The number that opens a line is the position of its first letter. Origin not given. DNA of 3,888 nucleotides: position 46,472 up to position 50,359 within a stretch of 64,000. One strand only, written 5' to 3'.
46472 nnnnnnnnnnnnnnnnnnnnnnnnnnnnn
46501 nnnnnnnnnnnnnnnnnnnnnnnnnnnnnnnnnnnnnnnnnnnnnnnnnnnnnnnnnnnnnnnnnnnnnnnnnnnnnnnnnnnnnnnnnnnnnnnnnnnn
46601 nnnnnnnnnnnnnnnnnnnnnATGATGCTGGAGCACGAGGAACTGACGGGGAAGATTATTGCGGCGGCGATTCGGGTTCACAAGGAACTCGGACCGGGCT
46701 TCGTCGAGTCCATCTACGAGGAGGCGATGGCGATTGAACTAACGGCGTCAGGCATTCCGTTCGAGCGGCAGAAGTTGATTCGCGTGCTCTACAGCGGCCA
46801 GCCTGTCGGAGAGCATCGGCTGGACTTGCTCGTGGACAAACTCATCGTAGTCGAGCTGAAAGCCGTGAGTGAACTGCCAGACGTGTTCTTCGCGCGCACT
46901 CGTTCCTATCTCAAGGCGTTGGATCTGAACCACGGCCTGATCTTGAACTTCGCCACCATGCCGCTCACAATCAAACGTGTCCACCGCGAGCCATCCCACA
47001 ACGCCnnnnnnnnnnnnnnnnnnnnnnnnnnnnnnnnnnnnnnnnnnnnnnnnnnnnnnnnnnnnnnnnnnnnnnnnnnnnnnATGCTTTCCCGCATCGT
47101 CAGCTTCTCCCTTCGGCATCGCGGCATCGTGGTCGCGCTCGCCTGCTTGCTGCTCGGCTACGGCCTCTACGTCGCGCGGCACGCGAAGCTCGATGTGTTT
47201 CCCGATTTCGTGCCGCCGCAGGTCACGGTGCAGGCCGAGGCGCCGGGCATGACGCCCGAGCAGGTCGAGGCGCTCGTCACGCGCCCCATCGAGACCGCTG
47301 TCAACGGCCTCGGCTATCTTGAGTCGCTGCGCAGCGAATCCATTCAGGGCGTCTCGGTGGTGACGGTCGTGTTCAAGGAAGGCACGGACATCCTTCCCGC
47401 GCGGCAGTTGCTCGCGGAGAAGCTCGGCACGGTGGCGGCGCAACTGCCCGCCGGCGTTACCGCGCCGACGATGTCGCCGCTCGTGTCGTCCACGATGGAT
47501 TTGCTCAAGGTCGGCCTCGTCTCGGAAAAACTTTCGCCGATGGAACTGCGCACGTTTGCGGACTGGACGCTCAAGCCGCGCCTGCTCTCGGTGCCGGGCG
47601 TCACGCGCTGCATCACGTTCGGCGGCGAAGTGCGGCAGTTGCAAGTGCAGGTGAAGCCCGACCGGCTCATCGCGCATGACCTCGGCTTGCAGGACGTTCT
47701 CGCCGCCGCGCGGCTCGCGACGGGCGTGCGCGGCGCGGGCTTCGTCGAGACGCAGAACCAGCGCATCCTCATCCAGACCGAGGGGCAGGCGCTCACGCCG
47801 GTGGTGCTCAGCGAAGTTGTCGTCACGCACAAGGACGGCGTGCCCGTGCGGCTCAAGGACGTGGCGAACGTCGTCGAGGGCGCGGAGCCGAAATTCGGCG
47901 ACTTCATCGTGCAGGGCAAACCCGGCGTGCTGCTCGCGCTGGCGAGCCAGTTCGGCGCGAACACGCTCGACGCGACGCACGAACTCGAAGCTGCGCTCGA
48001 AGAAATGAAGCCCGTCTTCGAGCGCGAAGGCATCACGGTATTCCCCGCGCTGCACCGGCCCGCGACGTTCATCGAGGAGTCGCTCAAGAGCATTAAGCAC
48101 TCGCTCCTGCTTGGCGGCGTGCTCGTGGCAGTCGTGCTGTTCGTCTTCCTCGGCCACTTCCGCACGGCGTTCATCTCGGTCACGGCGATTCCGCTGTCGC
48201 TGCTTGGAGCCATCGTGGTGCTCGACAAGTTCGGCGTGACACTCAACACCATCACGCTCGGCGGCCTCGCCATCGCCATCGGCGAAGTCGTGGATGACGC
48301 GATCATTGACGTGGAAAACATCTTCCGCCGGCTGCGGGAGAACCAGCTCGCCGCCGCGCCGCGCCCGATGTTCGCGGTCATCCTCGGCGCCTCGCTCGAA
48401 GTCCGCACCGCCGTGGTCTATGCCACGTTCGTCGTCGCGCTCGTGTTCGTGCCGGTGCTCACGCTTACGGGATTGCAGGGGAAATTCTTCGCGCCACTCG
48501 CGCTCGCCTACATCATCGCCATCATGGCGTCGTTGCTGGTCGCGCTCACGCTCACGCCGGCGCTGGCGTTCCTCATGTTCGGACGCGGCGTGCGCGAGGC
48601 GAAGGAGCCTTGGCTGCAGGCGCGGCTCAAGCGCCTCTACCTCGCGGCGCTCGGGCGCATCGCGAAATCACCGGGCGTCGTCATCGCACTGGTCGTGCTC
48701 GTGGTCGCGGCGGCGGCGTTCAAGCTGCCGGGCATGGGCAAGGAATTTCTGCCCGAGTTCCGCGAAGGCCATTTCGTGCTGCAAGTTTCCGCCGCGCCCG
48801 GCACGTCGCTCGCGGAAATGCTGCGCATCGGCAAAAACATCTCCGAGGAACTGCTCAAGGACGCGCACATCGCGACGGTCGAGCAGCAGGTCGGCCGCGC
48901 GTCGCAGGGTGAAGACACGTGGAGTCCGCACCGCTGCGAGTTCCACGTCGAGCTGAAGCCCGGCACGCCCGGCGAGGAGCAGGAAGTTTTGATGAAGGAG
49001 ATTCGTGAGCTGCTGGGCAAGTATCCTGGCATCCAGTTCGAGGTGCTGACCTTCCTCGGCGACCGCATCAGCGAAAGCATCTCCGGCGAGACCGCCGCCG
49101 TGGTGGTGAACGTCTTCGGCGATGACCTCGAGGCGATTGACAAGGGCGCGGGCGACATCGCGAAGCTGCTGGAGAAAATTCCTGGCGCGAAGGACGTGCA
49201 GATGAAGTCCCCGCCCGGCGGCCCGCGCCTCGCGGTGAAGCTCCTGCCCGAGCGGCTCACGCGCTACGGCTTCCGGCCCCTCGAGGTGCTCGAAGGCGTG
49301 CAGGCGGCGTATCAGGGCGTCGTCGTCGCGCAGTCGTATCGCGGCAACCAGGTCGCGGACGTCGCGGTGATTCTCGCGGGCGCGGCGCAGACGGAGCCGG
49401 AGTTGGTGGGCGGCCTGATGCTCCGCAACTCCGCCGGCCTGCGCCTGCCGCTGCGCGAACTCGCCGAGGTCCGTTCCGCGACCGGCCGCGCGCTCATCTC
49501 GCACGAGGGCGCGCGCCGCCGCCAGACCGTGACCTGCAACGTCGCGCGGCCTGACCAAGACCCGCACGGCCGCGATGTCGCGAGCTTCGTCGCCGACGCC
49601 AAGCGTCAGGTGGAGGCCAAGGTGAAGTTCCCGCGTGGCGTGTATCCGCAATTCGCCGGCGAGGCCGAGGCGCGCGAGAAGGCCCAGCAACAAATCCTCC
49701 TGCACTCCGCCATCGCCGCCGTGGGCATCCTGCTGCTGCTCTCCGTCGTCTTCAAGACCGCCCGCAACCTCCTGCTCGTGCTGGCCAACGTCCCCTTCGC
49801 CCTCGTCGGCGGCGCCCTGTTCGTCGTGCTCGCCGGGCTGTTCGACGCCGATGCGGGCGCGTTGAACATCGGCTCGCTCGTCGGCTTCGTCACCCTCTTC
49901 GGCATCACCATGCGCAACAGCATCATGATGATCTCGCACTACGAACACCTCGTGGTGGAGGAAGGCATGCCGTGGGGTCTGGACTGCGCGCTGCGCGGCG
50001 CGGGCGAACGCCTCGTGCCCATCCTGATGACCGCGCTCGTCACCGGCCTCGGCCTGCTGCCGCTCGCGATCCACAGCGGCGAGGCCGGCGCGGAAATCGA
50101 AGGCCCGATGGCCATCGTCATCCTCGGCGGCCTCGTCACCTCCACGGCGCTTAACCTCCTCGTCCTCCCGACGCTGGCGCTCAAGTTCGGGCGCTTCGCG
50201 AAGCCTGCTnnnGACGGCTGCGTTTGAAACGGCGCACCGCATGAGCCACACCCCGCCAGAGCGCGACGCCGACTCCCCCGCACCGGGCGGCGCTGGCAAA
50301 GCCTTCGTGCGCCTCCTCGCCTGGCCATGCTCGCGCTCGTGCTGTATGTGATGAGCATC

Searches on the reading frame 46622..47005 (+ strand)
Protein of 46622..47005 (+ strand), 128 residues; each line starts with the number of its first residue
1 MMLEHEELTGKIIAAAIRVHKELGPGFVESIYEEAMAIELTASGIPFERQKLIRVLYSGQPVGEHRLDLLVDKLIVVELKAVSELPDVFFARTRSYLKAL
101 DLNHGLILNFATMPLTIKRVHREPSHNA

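Call 40: search_protein_families(library=ncbifam, proteins=[window:46622-47005:+])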
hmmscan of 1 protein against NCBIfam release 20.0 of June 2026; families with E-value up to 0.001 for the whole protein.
window:46622-47005:+ (128 aa): 1 family
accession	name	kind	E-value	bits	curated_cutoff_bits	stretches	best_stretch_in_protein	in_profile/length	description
TIGR04256.1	GxxExxY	subfamily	1.3e-37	128.7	35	1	7-120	1-115/116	GxxExxY protein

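Call 56: find_related_loci(query=window:46622-47005:+, collection=genome_contigs, flank=1500)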
Query window:46622-47005:+ (128 aa) in genome_contigs; peptide patterns used: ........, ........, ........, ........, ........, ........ (x = any residue, [..] = any of these).
325 stretches matched a pattern; 127 encode a relative of the query (tblastn E <= 1e-3); the best 80 are kept; 80 distinct loci.
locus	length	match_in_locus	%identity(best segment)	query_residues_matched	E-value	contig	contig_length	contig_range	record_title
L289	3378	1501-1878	83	2-127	2e-68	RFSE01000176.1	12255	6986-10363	MAG: Proteobacteria bacterium isolate WB4_2_1501 contig_100_175, whole genome shotgun sequence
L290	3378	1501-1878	71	3-128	3e-56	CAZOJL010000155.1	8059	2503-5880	MAG TPA_asm: uncultured Akkermansia sp. isolate SRP178699_co1_614 genome assembly, contig: NODE_12727_length_8059_cov_26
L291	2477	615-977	64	3-123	3e-47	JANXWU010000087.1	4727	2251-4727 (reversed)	MAG: Spartobacteria bacterium isolate GL140_2_metabat_269_sub GL140_2_k141_1250167, whole genome shotgun sequence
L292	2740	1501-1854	63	3-120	1e-46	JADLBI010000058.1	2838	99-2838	MAG: Opitutaceae bacterium isolate SJ16 c_000000346535, whole genome shotgun sequence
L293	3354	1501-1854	63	3-120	8e-46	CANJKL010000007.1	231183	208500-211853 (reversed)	MAG: Opitutae bacterium isolate RH-23may17-1170 genome assembly, contig: RH-23may17-C220, whole genome shotgun sequence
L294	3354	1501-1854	63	3-120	1e-45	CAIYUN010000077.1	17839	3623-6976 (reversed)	MAG: uncultured Opitutaceae bacterium isolate Umea3_bin-2131 genome assembly, contig: bin-2131:77/91, whole genome shotg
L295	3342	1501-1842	59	7-120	4e-44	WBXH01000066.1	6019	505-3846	MAG: Verrucomicrobia bacterium isolate Xiphi-315 Ga0133913_10160102, whole genome shotgun sequence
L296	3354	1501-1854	60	3-120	9e-44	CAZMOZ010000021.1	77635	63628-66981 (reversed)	MAG TPA_asm: uncultured Verrucomicrobiota bacterium isolate binchicken_co107_126 genome assembly, contig: NODE_802_lengt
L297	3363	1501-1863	62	3-123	7e-44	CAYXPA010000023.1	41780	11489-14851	MAG TPA_asm: uncultured Verrucomicrobiota bacterium isolate binchicken_co107_206 genome assembly, contig: NODE_2333_leng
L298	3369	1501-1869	59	3-125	1e-41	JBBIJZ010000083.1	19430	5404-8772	MAG: Verrucomicrobiales bacterium isolate ETS170220_bin_174 NODE_3112_length_19430_cov_23.370684, whole genome shotgun s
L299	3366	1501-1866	56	2-123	1e-39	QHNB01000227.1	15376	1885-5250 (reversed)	MAG: Verrucomicrobia bacterium isolate AV86 14_0929_05_20cm_scaffold_1726_curated, whole genome shotgun sequence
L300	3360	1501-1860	57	1-120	2e-39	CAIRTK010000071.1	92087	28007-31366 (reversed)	MAG: uncultured Opitutae bacterium isolate AM-2014_bin-1506 genome assembly, contig: bin-1506:71/83, whole genome shotgu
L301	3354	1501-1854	60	3-120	5e-39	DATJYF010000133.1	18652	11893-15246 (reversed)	MAG TPA_asm: Opitutaceae bacterium isolate SMAG_U15145 k141_3580947, whole genome shotgun sequence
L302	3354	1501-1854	55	3-120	2e-38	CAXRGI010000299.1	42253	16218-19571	MAG: Opitutales bacterium isolate CJ01B_8.70 genome assembly, contig: k141_549644, whole genome shotgun sequence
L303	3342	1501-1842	55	7-120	2e-38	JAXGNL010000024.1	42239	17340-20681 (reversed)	MAG: Kiritimatiellia bacterium isolate AnMBR.bin255 bin255_24, whole genome shotgun sequence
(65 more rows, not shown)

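Call 63: search_solved_structures(query=window:46622-47005:+, max_evalue=0.01)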
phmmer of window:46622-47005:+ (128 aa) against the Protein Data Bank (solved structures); distinct sequences matched with E-value up to 0.01: 0.

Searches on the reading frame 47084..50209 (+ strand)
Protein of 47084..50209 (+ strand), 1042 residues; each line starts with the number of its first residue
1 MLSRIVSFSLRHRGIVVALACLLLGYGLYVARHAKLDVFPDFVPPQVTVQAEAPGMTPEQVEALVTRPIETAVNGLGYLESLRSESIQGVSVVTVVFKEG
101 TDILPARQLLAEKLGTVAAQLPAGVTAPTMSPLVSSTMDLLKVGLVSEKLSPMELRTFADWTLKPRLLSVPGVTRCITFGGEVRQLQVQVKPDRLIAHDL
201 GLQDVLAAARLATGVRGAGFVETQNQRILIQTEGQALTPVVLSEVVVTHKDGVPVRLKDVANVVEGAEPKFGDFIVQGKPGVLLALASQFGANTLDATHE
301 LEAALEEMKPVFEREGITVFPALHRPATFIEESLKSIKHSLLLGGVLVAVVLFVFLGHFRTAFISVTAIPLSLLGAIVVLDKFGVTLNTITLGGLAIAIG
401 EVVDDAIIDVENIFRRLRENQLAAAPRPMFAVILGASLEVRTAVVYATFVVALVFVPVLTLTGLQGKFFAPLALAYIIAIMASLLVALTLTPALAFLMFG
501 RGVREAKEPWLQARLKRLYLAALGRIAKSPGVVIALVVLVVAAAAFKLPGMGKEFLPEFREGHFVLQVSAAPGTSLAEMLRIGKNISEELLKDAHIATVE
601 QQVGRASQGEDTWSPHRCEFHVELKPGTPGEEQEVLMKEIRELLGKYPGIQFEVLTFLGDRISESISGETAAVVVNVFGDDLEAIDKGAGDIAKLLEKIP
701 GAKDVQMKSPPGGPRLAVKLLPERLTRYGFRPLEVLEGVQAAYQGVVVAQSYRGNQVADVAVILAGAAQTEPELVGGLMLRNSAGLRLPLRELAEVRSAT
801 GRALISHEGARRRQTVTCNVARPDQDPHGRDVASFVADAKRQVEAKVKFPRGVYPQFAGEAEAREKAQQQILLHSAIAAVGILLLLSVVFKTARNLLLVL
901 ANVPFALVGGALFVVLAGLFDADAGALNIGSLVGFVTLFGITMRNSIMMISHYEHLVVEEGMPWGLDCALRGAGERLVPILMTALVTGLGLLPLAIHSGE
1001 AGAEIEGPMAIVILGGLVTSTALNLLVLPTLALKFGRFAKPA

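Call 87: search_protein_families(library=pfam, proteins=[window:47084-50209:+], max_evalue=1e-8)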
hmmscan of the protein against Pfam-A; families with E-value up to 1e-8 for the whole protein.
window:47084-50209:+ (1042 aa): 1 family
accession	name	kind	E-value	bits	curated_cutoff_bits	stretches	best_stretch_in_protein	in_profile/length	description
PF00873.25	ACR_tran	-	8.2e-232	772.4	28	1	5-1031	1-1016/1021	AcrB/AcrD/AcrF family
